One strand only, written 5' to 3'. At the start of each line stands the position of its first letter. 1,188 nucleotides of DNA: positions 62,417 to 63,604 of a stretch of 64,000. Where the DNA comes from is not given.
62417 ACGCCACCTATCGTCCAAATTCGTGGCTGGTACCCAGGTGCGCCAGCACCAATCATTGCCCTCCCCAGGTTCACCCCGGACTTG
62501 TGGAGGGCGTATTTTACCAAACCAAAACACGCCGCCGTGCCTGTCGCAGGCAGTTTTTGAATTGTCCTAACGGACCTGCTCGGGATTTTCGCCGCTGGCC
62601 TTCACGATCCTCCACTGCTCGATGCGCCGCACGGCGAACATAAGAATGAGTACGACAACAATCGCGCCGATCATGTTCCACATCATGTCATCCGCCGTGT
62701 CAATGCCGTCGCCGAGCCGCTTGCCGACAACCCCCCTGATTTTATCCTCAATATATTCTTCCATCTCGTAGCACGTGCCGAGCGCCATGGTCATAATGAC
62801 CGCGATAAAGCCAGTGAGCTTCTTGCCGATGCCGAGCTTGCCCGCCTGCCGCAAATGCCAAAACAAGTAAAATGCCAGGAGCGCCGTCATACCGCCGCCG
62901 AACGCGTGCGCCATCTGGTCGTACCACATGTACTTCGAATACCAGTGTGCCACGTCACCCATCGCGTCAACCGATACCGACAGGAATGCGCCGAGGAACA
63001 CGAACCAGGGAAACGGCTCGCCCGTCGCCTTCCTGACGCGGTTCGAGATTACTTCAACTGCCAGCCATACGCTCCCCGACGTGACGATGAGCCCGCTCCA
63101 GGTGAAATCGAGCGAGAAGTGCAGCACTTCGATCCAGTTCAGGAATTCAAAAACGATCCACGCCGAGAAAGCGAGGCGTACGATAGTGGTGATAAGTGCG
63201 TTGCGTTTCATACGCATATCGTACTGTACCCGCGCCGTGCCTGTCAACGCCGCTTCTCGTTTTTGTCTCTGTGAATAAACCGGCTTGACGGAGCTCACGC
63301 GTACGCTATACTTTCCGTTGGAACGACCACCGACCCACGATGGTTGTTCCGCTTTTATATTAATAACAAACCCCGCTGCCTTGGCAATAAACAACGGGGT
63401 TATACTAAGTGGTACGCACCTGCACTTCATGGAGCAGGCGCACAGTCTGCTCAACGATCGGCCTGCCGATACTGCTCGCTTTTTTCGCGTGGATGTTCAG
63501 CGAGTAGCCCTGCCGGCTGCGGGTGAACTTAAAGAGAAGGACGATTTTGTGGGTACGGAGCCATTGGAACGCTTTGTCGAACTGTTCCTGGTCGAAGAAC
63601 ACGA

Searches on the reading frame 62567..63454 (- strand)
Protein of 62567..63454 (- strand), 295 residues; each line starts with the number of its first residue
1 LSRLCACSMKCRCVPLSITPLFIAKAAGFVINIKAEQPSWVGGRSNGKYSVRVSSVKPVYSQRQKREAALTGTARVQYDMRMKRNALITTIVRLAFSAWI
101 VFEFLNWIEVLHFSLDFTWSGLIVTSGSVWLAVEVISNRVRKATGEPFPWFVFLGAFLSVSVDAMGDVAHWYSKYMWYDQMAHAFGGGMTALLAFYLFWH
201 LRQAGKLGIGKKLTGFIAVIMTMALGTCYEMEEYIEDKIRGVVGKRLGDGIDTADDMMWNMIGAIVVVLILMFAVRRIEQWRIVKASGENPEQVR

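Call 51: search_protein_families(library=pfam, proteins=[window:62567-63454:-], max_evalue=0.0001)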
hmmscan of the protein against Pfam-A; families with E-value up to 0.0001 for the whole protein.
window:62567-63454:- (295 aa): 1 family
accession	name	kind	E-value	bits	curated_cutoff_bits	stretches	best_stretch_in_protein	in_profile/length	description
PF09997.14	DUF2238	-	8.6e-05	22.9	26.4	1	174-258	55-138/140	Predicted membrane protein (DUF2238)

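Call 75: find_encoding_contigs(protein=window:62567-63454:-, flank=10000, max_places=3)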
Protein window:62567-63454:- (295 aa): no gene with exactly this product is on record in the collection.
